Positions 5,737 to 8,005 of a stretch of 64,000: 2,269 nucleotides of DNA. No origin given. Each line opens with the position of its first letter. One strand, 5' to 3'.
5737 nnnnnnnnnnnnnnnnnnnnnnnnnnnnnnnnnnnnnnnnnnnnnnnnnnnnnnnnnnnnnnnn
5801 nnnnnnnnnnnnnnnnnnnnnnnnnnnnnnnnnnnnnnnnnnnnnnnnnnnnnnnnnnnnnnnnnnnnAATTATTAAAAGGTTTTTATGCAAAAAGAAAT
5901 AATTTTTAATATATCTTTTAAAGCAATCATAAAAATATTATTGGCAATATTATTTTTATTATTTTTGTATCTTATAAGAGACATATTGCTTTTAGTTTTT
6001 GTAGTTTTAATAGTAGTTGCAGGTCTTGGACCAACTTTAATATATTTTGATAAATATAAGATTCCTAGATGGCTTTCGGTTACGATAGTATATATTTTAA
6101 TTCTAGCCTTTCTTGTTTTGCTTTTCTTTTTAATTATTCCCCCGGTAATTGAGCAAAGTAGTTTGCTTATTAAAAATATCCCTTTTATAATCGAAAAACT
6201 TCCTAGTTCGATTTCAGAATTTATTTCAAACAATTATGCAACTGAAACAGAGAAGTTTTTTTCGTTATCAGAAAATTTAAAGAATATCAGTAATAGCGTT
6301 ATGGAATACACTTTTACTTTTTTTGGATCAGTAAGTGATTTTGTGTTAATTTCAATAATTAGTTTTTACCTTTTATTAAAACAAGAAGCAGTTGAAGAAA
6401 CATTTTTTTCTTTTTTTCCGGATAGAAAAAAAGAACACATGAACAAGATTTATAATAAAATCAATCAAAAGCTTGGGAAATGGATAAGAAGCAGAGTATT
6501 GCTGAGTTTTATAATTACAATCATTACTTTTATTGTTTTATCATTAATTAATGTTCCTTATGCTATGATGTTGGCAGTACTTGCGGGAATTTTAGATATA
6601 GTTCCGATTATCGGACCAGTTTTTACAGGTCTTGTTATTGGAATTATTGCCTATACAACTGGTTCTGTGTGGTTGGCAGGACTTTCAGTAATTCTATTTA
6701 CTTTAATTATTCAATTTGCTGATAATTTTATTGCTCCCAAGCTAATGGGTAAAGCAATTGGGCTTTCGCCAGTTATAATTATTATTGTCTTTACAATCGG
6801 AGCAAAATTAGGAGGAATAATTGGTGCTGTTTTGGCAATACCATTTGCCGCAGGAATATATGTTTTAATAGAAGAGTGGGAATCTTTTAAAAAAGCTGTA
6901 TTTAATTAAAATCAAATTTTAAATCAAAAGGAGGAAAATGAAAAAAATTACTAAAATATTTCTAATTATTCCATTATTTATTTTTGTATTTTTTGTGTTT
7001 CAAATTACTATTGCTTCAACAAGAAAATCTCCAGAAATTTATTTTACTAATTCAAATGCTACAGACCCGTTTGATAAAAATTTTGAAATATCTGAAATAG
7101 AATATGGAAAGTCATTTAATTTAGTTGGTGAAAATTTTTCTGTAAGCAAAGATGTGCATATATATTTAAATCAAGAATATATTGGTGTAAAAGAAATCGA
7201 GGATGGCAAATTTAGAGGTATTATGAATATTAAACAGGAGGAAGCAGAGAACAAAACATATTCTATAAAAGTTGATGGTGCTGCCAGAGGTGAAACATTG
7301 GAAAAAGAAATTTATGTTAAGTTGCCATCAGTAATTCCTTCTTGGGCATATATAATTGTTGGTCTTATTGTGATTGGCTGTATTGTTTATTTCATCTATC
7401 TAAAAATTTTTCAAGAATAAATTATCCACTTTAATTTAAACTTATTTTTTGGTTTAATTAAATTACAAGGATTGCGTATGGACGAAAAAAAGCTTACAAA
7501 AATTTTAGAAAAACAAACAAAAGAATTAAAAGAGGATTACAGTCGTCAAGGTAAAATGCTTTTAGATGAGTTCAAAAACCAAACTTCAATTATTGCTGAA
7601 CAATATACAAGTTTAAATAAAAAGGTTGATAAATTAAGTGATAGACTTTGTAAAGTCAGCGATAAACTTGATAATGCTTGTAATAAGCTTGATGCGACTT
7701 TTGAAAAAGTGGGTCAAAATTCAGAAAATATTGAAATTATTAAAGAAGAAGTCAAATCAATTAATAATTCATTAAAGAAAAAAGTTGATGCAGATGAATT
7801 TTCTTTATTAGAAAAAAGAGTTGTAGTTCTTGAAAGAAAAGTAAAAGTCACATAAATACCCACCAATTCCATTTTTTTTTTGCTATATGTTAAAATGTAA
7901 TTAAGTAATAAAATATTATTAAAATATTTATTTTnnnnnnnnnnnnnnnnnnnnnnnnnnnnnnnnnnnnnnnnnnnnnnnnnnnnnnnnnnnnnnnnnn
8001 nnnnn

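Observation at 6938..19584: Six-gene plus-strand operon of unannotatable secreted or membrane-anchored proteins ending in a 1,862-aa surface giant: a candidate novel cell-surface or host-interaction module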

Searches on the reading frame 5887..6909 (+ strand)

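Call 52: search_protein_families(library=pfam, max_evalue=0.001, proteins=[window:5887-6909:+])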
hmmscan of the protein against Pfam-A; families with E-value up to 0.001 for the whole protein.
window:5887-6909:+ (340 aa): 2 families
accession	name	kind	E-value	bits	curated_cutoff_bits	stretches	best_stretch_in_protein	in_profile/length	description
PF01594.21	AI-2E_transport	-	4.7e-65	220.4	34.3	1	17-331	5-326/327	AI-2E family transporter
PF10801.13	DUF2537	-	0.00072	20.2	23.2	1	22-79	21-79/80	Protein of unknown function (DUF2537)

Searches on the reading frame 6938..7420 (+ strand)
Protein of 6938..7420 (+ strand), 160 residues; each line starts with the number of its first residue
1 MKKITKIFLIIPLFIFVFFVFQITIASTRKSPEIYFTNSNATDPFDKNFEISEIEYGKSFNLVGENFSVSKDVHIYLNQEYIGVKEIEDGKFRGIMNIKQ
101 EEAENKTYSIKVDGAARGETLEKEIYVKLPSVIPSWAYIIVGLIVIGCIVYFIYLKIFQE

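Call 4: search_protein_families(library=pfam, proteins=[window:6938-7420:+], max_evalue=1)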
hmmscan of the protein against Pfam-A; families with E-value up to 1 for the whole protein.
window:6938-7420:+ (160 aa): 2 families
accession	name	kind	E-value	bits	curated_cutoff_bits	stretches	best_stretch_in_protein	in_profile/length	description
PF17231.7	DUF5305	-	0.056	13.3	29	1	72-159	51-141/217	Family of unknown function (DUF5305)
PF18895.5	T4SS_pilin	-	0.16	12.5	26.6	0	135-154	11-30/71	Type IV secretion system pilin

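Call 5: search_protein_families(library=ncbifam, proteins=[window:6938-7420:+], max_evalue=1)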
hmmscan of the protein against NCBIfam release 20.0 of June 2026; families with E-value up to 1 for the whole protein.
window:6938-7420:+ (160 aa): 4 families
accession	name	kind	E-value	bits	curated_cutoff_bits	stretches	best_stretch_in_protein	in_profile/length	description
NF058592.1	GxPGS_dom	subfamily_domain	0.0013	18.8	45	1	57-112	11-65/65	PGS family Ig-like domain-containing protein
NF053819.1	EF0750_LPXTG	subfamily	0.0029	18.1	47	1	1-34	1-38/105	EF2685/EF0750 family sortase-dependent surface protein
NF038389.1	ArsS_fam_HK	equivalog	0.023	14.2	250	1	2-157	5-154/403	ArsS family sensor histidine kinase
NF045848.1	MMCAP2_0566_fam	domain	0.79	8.9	90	0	1-153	96-204/322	MMCAP2_0566 family conjugal transfer protein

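Call 11: search_protein_families(library=phrogs, proteins=[window:6938-7420:+], max_evalue=0.1)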
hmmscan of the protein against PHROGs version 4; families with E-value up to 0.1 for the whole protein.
window:6938-7420:+ (160 aa): 0 families

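Call 12: search_protein_families(library=padloc, proteins=[window:6938-7420:+], max_evalue=0.1)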
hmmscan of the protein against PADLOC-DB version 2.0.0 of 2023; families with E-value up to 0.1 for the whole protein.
window:6938-7420:+ (160 aa): 0 families

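Call 27: find_homologous_proteins(query=A1, max_evalue=0.01)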
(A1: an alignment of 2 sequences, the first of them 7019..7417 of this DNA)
Query A1 (2 sequences) (133 aa, profile of the alignment): 3 proteins with E <= 0.01 among 99 candidates.
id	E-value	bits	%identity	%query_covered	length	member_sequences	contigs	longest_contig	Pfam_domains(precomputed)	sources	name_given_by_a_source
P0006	1.0e-66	241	100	100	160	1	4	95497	-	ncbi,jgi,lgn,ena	-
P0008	4.7e-55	203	81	100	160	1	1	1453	-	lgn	-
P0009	6.9e-45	171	62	100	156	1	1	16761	-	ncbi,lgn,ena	-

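Call 28: find_encoding_contigs(protein=P0009, flank=10000)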
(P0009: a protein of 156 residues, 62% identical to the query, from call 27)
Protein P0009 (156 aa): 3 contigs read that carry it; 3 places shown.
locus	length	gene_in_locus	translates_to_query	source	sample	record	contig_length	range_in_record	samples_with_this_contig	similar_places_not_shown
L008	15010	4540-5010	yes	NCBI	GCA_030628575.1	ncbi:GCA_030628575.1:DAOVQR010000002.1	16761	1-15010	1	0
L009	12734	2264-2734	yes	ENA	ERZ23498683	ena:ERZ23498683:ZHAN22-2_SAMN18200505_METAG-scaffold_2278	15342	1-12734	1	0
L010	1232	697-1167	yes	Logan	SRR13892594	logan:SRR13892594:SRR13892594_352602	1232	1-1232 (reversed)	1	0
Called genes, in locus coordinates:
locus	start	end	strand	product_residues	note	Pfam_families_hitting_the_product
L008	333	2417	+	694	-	PF03477:ATP-cone, PF13597:NRDD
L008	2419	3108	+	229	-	PF04055:Radical_SAM, PF13353:Fer4_12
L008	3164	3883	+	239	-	PF05949:DUF881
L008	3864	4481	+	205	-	PF05949:DUF881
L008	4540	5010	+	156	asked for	-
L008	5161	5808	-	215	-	PF13098:Thioredoxin_2 (weak), PF13462:Thioredoxin_4, PF01323:DSBA, PF13743:Thioredoxin_5 (weak)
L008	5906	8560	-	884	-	PF00690:Cation_ATPase_N, PF00122:E1-E2_ATPase, PF00702:Hydrolase, PF08282:Hydrolase_3 (faint), PF13246:Cation_ATPase, PF00689:Cation_ATPase_C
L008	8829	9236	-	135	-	PF01850:PIN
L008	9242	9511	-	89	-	-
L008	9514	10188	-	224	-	-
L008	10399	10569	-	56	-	-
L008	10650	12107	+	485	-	PF01726:LexA_DNA_bind, PF00717:Peptidase_S24, PF01170:UPF0020 (faint), PF08241:Methyltransf_11 (faint), PF01555:N6_N4_Mtase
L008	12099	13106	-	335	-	-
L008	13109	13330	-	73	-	PF13560:HTH_31 (weak), PF01381:HTH_3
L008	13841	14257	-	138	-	-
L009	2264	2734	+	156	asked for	-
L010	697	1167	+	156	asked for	-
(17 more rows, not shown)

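Call 29: find_encoding_contigs(protein=P0008, flank=10000)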
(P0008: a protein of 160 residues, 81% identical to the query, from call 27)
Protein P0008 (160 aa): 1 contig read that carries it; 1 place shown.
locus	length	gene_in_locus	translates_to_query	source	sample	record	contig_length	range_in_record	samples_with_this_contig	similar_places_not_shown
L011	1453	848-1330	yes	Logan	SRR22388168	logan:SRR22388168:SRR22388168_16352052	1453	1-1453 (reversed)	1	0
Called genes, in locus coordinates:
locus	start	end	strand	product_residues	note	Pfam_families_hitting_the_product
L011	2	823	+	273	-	?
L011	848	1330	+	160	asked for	-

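Call 96: find_encoding_contigs(protein=window:6938-7420:+, flank=10000, max_places=8)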
Protein window:6938-7420:+ (160 aa): 9 contigs read that carry it; 7 places shown.
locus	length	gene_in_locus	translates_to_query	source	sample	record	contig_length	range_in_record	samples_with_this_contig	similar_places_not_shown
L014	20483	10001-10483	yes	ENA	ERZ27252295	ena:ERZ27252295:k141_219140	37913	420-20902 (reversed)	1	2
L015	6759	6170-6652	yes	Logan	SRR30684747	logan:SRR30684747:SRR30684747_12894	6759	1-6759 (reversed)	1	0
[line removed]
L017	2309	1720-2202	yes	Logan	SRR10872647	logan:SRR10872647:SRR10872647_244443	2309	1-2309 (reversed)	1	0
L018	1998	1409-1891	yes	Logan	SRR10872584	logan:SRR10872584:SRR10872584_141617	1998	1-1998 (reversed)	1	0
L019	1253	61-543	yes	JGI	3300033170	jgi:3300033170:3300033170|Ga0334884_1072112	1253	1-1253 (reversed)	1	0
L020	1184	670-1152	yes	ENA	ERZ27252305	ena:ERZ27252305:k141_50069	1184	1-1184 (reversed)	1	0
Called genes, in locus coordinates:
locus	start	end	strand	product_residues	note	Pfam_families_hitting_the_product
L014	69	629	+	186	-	-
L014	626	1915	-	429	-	PF07907:YibE_F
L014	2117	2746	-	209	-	PF00561:Abhydrolase_1, PF01738:DLH (faint), PF06821:Ser_hydrolase (faint), PF12146:Hydrolase_4, PF20408:Abhydrolase_11 (faint), PF12695:Abhydrolase_5 (weak), PF12697:Abhydrolase_6 (weak)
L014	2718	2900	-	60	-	PF00561:Abhydrolase_1 (weak)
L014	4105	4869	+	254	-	PF13529:Peptidase_C39_2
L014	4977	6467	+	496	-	PF12072:RNase_Y_N, PF00013:KH_1, PF01966:HD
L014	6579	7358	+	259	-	PF00149:Metallophos, PF13277:YmdB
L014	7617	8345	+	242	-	PF05949:DUF881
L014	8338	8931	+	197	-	PF05949:DUF881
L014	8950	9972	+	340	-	PF01594:AI-2E_transport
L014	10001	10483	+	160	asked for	-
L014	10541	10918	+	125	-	-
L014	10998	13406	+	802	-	-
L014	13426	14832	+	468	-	-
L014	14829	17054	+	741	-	-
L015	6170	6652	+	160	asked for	-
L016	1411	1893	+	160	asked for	-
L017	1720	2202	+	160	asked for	-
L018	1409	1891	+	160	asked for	-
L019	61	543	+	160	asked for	-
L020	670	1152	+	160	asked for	-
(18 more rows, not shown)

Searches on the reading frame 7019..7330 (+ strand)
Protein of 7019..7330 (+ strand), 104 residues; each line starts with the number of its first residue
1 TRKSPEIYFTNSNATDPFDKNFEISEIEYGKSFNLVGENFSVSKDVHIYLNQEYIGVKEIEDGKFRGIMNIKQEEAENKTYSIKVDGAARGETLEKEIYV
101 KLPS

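Call 45: search_protein_families(library=pfam, max_evalue=10, proteins=[window:7019-7330:+])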
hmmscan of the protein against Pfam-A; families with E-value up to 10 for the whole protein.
seq(104 aa): 1 family
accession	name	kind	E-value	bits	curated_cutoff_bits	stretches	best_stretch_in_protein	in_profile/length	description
PF08142.18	AARP2CN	-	0.21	11.7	23.8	1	75-103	29-57/73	AARP2CN (NUC121) domain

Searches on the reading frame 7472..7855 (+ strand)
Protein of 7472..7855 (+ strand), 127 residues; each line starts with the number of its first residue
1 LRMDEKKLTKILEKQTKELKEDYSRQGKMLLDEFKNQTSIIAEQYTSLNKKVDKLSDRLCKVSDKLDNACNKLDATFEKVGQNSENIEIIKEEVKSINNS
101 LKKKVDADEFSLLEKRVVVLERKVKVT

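Call 4: search_protein_families(library=pfam, proteins=[window:7472-7855:+], max_evalue=1)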
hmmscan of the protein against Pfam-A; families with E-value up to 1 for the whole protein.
window:7472-7855:+ (127 aa): 49 families (the best 25 are shown)
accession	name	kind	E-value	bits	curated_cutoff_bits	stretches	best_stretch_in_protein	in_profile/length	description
PF07889.17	DUF1664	-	0.00014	22.3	34.6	1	35-101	44-110/124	Protein of unknown function (DUF1664)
PF05816.16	TelA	-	0.00098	18.7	30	1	8-89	53-136/332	Toxic anion resistance protein (TelA)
PF14712.11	Snapin_Pallidin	-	0.0029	18.4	29.6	1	30-103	7-80/89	Snapin/Pallidin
PF15743.10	SPATA1_C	-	0.004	17.5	27.8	1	33-113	48-126/150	Spermatogenesis-associated C-terminus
PF00601.24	Flu_NS2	-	0.0052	17.6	25.9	1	41-118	4-85/108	Influenza non-structural protein (NS2)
PF01519.22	DUF16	-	0.0056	17.6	40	2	31-103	25-94/104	Protein of unknown function DUF16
PF16740.10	SKA2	-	0.008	16.4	30.1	1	50-102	2-55/110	Spindle and kinetochore-associated protein 2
PF02646.22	RmuC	-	0.0094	15.5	26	1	35-87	225-274/291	RmuC family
PF08650.15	DASH_Dad4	-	0.011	16.2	29.8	1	54-102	11-59/71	DASH complex subunit Dad4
PF06103.16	DUF948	-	0.012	16.2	37.2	1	31-88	28-85/89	Bacterial protein of unknown function (DUF948)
PF10498.14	IFT57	-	0.014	14.9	40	1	12-104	230-322/360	Intra-flagellar transport protein 57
PF06008.19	Laminin_I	-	0.017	15.3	34.6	1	12-101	21-105/259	Laminin Domain I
PF02601.20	Exonuc_VII_L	-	0.023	14.6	35.9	1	14-105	140-248/315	Exonuclease VII, large subunit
PF01442.23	Apolipoprotein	-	0.026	14.7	90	1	31-106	68-146/190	Apolipoprotein A1/A4/E domain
PF07195.17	FliD_C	-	0.029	14.2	25.4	1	1-78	136-225/236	Flagellar hook-associated protein 2 C-terminus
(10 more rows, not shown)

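Call 5: search_protein_families(library=ncbifam, proteins=[window:7472-7855:+], max_evalue=1)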
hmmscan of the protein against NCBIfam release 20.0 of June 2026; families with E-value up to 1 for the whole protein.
window:7472-7855:+ (127 aa): 26 families (the best 25 are shown)
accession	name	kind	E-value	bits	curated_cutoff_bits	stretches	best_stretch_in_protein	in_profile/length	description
TIGR02168.1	SMC_prok_B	equivalog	0.002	15.9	567.35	1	13-105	773-867/1181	chromosome segregation protein SMC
NF047516.1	LA_3659_fam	equivalog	0.0025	17.4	36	1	5-78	140-214/221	LA_3659 family protein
NF047514.1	SpiroCoCo_N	equivalog_domain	0.0025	17.4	75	1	5-78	140-214/221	SpiroCoCo family coiled-coil protein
TIGR02169.1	SMC_prok_A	equivalog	0.0083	13.8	729.4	1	12-105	321-413/1165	chromosome segregation protein SMC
NF033914.0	antiphage_ZorA_1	subfamily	0.013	13.8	190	1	15-106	469-556/619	anti-phage ZorAB system protein ZorA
TIGR04211.1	SH3_and_anchor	equivalog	0.026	14.1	65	1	28-103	65-143/198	TIGR04211 family SH3 domain-containing protein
NF033916.0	antiphage_ZorA_3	subfamily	0.03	13.2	250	1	6-102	396-492/509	anti-phage ZorAB system protein ZorA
NF052401.1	AdhsnEplAEhrl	equivalog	0.035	14.5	150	1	49-124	23-96/103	adhesin EplA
NF033885.1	conj_TraP_IncI1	equivalog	0.035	13.8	135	1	13-82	70-139/217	conjugal transfer protein TraP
NF052482.1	sulfolyase_CuyA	equivalog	0.049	12.4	450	1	10-60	95-146/332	D-cysteate sulfo-lyase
NF041792.2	2_anti-phage_ZorA2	equivalog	0.049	12.2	700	1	7-107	395-498/550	type II Zorya anti-phage system protein ZorA2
NF049873.2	cytotoxin_MakE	exception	0.056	12.4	360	1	13-105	90-179/352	alpha-pore-forming cytotoxin subunit MakE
NF040877.1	SE1832_fam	equivalog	0.075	13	45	0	12-25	2-15/51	SE1832 family protein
TIGR01275.1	ACC_deam_rel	subfamily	0.096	12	289.4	1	10-61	86-139/321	pyridoxal phosphate-dependent enzymes, D-cysteine desulfhydrase family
TIGR00634.1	recN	equivalog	0.11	11.4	407.85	1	6-113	225-328/563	DNA repair protein RecN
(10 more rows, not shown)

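Call 11: search_protein_families(library=phrogs, proteins=[window:7472-7855:+], max_evalue=0.1)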
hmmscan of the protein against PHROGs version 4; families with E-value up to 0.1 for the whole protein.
window:7472-7855:+ (127 aa): 29 families (the best 25 are shown)
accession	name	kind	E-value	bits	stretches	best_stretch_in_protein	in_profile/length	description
phrog_6701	-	unknown function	2.6e-05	25.1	1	5-110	33-134/169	-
phrog_17481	-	tail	0.00016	22.7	1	7-95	77-163/185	minor tail protein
phrog_11953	-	DNA, RNA and nucleotide metabolism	0.00065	20.5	1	33-99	4-71/154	exonuclease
phrog_1625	-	moron, auxiliary metabolic gene and host takeover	0.0031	18.5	1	5-66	46-107/110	involved in bacteriocin production or immunity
phrog_12015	-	unknown function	0.0034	18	1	37-93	99-155/165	-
phrog_3694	-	unknown function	0.0034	17.5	1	32-108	297-372/376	-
phrog_5553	-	unknown function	0.0037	18.5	1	3-103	1-102/114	-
phrog_3550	-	unknown function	0.0047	18.3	0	63-102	11-49/79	-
phrog_15002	-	unknown function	0.008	17.3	1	18-123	60-168/183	-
phrog_1538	-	tail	0.0084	15.8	1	11-107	273-366/811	tail length tape measure protein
phrog_11678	-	unknown function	0.018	13.3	1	32-124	141-233/2223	-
phrog_29607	-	unknown function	0.019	15.9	1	6-102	36-132/168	-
phrog_1283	-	tail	0.019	14.8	1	14-115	58-155/584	baseplate hub subunit and tail length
phrog_6557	-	unknown function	0.02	15.4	1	11-106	8-102/225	-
phrog_5328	-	unknown function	0.025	16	1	12-102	7-96/101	-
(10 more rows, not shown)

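Call 12: search_protein_families(library=padloc, proteins=[window:7472-7855:+], max_evalue=0.1)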
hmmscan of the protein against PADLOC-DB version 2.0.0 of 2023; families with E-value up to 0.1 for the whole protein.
window:7472-7855:+ (127 aa): 19 families
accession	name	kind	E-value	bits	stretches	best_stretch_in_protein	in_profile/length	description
PDLC00601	ZorA1|ZorA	-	7.4e-06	22.9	1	31-107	565-642/699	MotA/ExbB/TolQ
PDLC00598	ZorA1|ZorA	-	0.00054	16.5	1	7-105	444-542/663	MotA/ExbB/TolQ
PDLC00600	ZorA1|ZorA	-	0.00072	16.2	1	12-89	438-516/677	MotA/ExbB/TolQ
PDLC00603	ZorA1|ZorA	-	0.00091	15.9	1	4-102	500-598/727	MotA/ExbB/TolQ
PDLC00650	ZorA3|ZorA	-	0.0067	13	1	9-96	454-542/1063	MotA/ExbB/TolQ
PDLC00638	ZorA2|ZorA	-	0.0073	13.1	1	5-105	411-503/545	MotA/ExbB/TolQ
PDLC00605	ZorA1|ZorA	-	0.01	12.2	1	16-104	601-690/700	MotA/ExbB/TolQ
PDLC02747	PbeC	-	0.014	12.3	1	9-122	396-507/632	PbeC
PDLC03865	LmuB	-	0.014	11.6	1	8-121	711-826/1007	-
PDLC02723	PbeC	-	0.02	11.4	1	45-119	200-274/618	PbeC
PDLC03863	LmuB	-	0.022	11.4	1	13-103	193-287/610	-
PDLC00580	JetC3|JetC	-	0.025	10.8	1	13-103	726-815/1068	DUF3584 domain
PDLC04547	PDC-M26A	-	0.029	10.9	1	10-107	152-249/724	-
PDLC00648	ZorA3|ZorA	-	0.035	10.8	1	6-103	347-439/692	MotA/ExbB/TolQ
PDLC02722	PbeC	-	0.036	10.7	1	47-123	354-429/643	PbeC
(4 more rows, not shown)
